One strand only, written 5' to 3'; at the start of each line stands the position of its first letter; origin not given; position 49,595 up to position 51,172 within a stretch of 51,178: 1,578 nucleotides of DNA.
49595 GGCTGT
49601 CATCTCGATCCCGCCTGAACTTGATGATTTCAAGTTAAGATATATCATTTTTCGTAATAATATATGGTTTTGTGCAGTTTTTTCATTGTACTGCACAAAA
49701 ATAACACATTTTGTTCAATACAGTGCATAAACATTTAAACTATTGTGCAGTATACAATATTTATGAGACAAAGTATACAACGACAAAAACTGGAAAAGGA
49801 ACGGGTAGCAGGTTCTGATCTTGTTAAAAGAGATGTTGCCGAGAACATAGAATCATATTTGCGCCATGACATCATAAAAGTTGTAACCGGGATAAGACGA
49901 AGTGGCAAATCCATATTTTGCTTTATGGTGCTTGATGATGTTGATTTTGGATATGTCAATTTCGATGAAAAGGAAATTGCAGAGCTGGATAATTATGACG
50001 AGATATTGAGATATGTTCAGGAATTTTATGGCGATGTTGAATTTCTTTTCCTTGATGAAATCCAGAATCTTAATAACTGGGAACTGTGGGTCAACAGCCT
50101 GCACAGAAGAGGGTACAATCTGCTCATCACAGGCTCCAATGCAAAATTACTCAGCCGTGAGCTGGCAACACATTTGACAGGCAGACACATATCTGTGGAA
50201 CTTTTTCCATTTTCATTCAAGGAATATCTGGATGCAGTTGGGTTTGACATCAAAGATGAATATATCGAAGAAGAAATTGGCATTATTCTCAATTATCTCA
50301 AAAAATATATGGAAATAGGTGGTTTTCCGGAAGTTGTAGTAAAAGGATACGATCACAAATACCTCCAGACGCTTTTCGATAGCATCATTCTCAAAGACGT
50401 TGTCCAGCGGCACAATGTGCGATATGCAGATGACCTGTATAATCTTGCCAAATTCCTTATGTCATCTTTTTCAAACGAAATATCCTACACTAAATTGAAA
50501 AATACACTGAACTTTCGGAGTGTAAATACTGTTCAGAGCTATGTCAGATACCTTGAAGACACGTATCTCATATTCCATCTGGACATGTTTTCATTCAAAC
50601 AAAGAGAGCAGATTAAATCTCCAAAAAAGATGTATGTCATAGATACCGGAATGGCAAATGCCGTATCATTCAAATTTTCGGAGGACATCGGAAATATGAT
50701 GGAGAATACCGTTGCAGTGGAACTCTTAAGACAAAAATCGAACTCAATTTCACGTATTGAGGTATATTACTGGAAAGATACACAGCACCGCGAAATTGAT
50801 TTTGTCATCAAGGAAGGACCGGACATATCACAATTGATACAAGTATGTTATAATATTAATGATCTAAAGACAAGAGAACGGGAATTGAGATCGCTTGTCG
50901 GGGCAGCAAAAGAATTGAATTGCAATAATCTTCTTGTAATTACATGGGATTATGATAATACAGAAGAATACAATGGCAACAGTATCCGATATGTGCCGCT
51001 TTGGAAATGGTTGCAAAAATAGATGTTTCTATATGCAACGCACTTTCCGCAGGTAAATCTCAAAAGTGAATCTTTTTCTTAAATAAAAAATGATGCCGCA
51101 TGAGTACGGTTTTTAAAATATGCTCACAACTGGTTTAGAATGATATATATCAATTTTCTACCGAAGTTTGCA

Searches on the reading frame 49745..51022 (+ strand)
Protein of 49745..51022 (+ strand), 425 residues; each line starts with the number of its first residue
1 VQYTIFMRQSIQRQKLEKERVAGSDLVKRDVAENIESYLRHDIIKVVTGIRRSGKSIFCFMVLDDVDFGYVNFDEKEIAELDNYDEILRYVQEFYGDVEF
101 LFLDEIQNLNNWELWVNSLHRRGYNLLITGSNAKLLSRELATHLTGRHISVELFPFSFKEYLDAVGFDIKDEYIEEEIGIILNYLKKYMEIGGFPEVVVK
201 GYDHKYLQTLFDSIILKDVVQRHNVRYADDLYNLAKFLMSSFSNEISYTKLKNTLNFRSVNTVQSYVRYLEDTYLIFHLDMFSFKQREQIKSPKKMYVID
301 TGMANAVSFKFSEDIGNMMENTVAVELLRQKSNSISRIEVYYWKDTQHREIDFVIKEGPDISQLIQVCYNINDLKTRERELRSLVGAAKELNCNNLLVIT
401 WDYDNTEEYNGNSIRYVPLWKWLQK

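Call 7: search_protein_families(library=pfam, proteins=[window:49745-51022:+], max_evalue=0.01)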
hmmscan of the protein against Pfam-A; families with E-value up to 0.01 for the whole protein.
window:49745-51022:+ (425 aa): 2 families
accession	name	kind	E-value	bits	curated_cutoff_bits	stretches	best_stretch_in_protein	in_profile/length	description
PF13173.12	AAA_14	-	2.7e-32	111.9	27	1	44-162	4-129/129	AAA domain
PF13635.12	DUF4143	-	7e-28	97.8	28.1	1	217-369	2-159/160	Domain of unknown function (DUF4143)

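Call 8: search_protein_families(library=padloc, proteins=[window:49745-51022:+], max_evalue=0.01)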
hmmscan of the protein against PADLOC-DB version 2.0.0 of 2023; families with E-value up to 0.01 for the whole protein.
window:49745-51022:+ (425 aa): 7 families
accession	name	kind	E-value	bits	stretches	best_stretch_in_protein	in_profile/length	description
PDLC04787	PDC-S01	-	3e-116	386.7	1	18-424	8-407/412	-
PDLC04789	PDC-S01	-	4.5e-57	191.8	1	27-360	2-332/375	-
PDLC04790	PDC-S01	-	2.2e-42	143.3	1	25-358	10-356/422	-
PDLC04791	PDC-S01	-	6.5e-30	102.1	1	34-362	9-345/395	-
PDLC04786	PDC-S01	-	1e-17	62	1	47-361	25-379/439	-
PDLC04788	PDC-S01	-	1.4e-15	55.1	1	46-360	23-374/448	-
PDLC04792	PDC-S01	-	2.8e-11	40.7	1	27-358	2-373/452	-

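Call 9: find_encoding_contigs(protein=window:49745-51022:+, flank=10000, max_places=6)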
Protein window:49745-51022:+ (425 aa): no gene with exactly this product is on record in the collection.

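Call 54: search_protein_families(library=ncbifam, proteins=[window:49745-51022:+], max_evalue=0.05)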
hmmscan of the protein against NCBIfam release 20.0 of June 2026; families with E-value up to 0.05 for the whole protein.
window:49745-51022:+ (425 aa): 0 families
